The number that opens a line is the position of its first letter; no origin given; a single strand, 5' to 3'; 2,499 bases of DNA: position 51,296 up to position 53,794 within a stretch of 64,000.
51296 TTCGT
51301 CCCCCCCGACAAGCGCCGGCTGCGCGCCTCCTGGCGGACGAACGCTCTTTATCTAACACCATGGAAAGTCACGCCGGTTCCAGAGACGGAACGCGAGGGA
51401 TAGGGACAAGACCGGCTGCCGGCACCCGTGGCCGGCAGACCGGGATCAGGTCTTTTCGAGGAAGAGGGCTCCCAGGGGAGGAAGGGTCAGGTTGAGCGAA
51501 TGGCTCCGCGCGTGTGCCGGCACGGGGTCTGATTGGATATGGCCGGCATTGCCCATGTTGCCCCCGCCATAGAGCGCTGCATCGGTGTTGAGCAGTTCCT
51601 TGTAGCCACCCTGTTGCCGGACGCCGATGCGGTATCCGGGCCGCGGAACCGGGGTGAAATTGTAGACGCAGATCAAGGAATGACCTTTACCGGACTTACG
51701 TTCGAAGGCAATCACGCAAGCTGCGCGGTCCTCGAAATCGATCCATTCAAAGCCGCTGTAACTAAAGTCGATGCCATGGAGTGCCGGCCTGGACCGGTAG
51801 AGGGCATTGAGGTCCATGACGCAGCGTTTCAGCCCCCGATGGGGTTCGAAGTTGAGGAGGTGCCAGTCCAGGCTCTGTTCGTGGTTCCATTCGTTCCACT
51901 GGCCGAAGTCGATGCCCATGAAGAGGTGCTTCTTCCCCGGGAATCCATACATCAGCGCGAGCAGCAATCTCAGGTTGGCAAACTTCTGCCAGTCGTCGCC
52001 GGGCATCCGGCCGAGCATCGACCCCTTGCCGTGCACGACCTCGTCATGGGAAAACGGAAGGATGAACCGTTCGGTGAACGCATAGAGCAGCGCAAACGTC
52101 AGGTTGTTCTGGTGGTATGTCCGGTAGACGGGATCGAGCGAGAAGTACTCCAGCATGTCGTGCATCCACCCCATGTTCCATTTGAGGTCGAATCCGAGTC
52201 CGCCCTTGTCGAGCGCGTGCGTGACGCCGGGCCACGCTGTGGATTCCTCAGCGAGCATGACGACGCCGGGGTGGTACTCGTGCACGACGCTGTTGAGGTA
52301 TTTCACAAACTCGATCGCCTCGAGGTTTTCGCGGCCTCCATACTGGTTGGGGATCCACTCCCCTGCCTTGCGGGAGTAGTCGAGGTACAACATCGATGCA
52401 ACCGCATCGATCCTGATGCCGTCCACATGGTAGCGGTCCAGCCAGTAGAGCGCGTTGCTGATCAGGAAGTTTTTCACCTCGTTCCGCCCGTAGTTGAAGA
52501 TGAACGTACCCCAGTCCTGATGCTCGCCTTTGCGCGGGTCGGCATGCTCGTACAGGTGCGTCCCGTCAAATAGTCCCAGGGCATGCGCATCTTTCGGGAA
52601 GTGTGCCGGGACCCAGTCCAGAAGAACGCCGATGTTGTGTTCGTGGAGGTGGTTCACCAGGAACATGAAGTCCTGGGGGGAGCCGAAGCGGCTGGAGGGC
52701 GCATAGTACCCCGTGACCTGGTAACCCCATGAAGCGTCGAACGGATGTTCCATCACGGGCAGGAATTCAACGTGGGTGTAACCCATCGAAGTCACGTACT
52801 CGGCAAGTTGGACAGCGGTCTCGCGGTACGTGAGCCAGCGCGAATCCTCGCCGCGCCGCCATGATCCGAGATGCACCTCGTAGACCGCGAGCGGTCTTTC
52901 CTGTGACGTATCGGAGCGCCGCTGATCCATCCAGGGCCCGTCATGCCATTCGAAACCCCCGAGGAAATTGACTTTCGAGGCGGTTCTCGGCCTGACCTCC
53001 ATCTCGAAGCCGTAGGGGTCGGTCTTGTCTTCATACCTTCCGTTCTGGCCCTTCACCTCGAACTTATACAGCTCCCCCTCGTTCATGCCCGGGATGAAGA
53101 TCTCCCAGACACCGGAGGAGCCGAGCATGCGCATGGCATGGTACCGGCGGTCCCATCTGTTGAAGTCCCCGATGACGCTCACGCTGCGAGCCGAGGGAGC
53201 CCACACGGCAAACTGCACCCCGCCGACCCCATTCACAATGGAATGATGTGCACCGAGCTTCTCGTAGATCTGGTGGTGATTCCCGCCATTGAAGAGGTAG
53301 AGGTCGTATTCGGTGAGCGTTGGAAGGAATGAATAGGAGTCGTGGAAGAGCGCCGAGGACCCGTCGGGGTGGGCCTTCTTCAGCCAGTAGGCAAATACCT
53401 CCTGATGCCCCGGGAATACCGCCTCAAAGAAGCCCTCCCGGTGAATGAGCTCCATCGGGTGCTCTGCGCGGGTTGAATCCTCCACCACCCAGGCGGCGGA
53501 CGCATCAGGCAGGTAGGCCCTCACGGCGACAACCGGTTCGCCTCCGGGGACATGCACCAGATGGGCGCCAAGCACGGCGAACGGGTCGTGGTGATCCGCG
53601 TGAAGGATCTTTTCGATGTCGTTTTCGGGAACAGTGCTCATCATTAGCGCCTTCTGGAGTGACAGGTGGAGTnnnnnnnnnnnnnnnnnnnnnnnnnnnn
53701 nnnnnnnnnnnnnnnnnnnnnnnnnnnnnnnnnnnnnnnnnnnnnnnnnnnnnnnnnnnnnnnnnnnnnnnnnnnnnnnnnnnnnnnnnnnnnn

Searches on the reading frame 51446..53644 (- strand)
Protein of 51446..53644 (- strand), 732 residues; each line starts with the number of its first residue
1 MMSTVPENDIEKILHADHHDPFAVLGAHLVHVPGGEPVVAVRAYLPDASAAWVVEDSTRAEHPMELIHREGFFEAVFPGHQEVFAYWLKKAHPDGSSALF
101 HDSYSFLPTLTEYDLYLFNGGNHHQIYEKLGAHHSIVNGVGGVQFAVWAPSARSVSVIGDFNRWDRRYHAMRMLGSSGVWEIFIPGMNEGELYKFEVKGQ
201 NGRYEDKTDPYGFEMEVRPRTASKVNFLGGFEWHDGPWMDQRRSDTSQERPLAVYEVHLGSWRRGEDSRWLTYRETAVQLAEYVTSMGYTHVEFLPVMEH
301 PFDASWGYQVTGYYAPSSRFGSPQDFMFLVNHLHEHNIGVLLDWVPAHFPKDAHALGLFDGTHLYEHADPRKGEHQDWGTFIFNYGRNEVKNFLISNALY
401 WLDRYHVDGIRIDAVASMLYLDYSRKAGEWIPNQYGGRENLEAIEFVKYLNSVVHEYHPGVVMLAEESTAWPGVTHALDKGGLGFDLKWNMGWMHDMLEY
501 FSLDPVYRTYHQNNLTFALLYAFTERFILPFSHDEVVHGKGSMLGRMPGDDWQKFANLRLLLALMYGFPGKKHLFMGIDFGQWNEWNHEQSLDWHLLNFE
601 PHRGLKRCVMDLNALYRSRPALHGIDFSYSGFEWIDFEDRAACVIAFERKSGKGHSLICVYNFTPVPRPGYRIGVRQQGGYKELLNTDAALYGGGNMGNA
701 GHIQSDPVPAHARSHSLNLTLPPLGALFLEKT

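Call 3: search_protein_families(library=pfam, proteins=[window:51446-53644:-], max_evalue=0.01)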
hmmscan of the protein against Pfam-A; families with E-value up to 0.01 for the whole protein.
window:51446-53644:- (732 aa): 4 families
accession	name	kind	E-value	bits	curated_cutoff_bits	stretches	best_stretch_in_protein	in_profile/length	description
PF22019.2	GlgB_N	-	4.3e-33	113.7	27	2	7-104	2-94/94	alpha-1,4-glucan branching enzyme GlgB, N-terminal domain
PF02922.24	CBM_48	-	3.2e-26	91.9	22.4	1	129-212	1-83/83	Carbohydrate-binding module 48 (Isoamylase N-terminal domain)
PF02806.24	Alpha-amylase_C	-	6.9e-24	84.5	21.2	1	634-730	1-93/95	Alpha amylase, C-terminal all-beta domain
PF00128.31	Alpha-amylase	-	2.6e-15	57.1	22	2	282-352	26-95/446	Alpha amylase, catalytic domain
